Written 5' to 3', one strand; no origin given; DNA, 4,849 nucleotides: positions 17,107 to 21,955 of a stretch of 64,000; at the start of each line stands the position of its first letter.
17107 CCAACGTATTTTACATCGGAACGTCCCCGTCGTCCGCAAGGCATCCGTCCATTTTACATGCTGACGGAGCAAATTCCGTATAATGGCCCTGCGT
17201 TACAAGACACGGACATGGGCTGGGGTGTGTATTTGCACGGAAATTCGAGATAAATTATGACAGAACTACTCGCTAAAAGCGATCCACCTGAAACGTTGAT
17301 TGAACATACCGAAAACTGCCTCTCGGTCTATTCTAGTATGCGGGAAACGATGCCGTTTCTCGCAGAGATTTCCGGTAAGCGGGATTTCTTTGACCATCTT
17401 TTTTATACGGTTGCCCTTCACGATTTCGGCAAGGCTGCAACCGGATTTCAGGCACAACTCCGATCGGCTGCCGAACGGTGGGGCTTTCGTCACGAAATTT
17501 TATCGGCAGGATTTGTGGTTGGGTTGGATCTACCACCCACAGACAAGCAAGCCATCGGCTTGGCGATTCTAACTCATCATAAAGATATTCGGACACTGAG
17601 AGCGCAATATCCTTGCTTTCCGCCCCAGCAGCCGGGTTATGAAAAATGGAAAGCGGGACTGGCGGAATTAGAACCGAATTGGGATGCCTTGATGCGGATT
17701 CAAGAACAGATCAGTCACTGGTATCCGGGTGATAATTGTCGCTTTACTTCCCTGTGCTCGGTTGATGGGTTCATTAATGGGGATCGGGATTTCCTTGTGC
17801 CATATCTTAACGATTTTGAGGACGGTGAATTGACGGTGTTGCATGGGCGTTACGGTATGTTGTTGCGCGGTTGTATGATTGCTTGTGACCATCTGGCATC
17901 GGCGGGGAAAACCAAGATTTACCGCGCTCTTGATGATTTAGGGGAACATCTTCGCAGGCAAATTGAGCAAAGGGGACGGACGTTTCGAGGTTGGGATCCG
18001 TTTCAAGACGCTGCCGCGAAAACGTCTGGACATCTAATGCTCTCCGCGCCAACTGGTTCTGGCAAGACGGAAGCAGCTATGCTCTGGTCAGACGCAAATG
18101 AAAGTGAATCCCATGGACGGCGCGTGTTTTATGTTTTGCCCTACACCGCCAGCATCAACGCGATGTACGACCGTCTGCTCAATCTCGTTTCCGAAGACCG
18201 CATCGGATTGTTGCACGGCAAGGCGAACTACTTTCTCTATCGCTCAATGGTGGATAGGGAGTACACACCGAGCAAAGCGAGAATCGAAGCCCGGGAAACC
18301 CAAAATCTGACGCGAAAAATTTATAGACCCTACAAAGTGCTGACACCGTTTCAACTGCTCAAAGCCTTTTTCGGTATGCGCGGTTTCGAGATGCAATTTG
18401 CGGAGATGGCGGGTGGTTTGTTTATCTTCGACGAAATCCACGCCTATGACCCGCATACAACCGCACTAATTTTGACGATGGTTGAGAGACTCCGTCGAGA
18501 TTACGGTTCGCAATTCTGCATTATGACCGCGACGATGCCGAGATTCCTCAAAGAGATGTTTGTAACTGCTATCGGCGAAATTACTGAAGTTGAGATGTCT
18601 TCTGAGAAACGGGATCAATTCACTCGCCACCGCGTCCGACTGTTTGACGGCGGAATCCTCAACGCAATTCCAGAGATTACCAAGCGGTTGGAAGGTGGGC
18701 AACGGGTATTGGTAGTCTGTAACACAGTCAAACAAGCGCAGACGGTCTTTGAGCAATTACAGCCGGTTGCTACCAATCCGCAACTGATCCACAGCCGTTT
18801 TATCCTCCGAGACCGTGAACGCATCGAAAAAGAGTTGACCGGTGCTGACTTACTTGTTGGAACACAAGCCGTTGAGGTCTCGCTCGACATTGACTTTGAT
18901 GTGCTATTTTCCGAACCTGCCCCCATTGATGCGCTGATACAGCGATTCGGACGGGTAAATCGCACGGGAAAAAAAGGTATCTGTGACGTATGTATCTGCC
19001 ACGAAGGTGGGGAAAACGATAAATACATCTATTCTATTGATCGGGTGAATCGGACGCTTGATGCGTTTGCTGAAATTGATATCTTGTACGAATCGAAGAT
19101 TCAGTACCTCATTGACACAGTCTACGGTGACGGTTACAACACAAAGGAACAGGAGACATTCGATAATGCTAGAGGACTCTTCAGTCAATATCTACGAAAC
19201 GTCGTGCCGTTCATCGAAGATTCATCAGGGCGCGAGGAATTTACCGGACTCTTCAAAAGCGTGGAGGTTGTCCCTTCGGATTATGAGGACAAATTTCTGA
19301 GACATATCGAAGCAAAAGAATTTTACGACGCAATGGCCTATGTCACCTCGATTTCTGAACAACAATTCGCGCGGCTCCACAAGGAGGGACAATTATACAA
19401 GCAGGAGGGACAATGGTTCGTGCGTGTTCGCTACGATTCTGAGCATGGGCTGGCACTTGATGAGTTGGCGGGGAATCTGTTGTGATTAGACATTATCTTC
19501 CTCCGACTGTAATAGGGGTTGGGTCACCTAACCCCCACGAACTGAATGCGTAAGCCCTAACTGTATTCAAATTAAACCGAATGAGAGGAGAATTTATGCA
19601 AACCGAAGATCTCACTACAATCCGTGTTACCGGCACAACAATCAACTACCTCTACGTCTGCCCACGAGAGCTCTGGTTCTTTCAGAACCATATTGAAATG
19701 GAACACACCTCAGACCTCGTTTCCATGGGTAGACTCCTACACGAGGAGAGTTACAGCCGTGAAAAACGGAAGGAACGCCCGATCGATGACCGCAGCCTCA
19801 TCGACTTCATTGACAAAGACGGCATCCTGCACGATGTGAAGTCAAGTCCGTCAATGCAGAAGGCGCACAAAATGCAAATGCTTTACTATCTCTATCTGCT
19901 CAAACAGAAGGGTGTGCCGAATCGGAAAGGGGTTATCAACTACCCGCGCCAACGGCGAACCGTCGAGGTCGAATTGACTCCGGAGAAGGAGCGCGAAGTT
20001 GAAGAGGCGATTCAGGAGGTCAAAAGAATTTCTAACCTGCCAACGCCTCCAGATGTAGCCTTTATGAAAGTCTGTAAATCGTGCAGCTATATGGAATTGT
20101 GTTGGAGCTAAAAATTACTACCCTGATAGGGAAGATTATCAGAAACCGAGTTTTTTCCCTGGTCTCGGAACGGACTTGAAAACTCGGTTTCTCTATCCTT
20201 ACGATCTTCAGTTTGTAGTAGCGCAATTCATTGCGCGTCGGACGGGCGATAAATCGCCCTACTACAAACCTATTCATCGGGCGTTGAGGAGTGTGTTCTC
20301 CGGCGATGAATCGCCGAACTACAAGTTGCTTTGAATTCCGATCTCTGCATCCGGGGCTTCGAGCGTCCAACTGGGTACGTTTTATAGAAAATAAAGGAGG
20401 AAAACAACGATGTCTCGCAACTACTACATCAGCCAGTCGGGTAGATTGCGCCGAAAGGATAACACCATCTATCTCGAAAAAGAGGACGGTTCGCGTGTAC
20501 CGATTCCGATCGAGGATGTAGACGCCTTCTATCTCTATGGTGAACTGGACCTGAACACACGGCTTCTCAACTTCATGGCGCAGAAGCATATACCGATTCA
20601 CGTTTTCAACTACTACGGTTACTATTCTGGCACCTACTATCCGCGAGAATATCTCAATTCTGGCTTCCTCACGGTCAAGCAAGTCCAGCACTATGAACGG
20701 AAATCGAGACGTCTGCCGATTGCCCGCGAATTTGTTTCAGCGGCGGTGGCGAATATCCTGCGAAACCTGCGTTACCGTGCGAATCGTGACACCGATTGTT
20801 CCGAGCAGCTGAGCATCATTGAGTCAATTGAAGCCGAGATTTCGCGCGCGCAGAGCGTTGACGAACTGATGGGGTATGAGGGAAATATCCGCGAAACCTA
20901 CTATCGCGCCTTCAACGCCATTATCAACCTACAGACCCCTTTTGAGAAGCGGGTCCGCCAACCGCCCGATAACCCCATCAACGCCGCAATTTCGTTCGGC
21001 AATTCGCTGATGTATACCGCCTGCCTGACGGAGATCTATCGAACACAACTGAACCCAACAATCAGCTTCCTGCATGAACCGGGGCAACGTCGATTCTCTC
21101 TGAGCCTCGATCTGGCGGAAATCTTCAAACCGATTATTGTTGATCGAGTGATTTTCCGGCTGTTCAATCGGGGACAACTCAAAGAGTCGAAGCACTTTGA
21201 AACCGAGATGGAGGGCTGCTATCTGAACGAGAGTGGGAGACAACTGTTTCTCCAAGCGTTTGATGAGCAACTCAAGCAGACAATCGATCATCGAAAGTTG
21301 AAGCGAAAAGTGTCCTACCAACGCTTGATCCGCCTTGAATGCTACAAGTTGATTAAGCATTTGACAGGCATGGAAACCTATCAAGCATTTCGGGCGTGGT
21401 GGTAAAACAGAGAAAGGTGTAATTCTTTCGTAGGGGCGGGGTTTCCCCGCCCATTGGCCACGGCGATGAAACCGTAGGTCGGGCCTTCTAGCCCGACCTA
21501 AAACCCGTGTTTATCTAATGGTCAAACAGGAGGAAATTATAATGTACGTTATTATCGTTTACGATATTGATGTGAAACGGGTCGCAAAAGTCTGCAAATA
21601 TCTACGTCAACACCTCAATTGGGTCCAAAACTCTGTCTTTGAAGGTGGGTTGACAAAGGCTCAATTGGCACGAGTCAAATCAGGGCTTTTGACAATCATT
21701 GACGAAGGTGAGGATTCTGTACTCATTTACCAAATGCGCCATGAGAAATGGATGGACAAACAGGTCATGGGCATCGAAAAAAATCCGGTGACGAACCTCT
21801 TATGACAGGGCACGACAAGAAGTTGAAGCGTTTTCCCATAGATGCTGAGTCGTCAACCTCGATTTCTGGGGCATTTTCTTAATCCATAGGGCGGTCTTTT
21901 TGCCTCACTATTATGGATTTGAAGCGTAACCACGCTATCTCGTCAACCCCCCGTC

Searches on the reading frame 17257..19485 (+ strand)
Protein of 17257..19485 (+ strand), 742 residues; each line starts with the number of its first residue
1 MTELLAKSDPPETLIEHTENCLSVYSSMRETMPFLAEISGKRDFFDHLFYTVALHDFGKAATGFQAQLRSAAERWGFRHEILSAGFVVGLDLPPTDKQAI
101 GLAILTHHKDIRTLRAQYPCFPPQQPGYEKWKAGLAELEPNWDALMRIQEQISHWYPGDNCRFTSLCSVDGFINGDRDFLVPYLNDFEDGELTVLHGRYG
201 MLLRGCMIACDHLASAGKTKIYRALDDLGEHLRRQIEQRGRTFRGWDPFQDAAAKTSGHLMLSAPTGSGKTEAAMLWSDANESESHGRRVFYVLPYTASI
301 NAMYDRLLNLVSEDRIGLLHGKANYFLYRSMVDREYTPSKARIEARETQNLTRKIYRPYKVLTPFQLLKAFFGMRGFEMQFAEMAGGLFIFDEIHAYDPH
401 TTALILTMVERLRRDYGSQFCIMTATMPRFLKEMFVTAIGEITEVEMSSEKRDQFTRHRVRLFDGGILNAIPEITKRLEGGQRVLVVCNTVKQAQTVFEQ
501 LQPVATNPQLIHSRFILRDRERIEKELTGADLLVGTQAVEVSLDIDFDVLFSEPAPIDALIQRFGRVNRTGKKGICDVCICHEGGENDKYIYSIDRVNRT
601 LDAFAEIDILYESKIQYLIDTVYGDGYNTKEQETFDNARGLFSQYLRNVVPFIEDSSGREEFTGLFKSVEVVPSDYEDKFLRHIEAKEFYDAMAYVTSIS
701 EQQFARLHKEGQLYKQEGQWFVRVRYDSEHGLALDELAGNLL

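Call 63: search_protein_families(library=pfam, proteins=[window:17257-19485:+])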
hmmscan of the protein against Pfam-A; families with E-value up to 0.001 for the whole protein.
window:17257-19485:+ (742 aa): 5 families
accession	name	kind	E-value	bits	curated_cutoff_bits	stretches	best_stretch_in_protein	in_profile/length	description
PF22590.2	Cas3-like_C_2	-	1.1e-28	100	27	1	481-570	2-104/106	CRISPR-associated nuclease/helicase Cas3, C-terminal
PF00270.35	DEAD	-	4.8e-17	62.6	26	1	257-433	14-166/167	DEAD/DEAH box helicase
PF00271.37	Helicase_C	-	9.4e-09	36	23.5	1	471-571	6-110/110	Helicase conserved C-terminal domain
PF04851.21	ResIII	-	2.8e-07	31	22.5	1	250-410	20-151/164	Type III restriction enzyme, res subunit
PF18019.7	Cas3_HD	-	2.7e-05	24.7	23.1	1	42-215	51-202/207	Cas3, HD domain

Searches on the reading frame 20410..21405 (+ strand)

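Call 63: search_protein_families(library=pfam, proteins=[window:20410-21405:+])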
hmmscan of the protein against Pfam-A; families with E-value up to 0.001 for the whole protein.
window:20410-21405:+ (331 aa): 1 family
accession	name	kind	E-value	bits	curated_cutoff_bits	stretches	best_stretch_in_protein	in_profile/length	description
PF01867.21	Cas_Cas1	-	1.7e-96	323.1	22.3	1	5-286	1-283/283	CRISPR associated protein Cas1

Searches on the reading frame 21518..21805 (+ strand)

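Call 63: search_protein_families(library=pfam, proteins=[window:21518-21805:+])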
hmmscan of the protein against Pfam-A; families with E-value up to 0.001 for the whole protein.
window:21518-21805:+ (95 aa): 1 family
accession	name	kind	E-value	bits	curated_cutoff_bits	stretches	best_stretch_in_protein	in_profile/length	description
PF09827.14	CRISPR_Cas2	-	9.8e-24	83.8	23.8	1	9-79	1-72/74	CRISPR associated protein Cas2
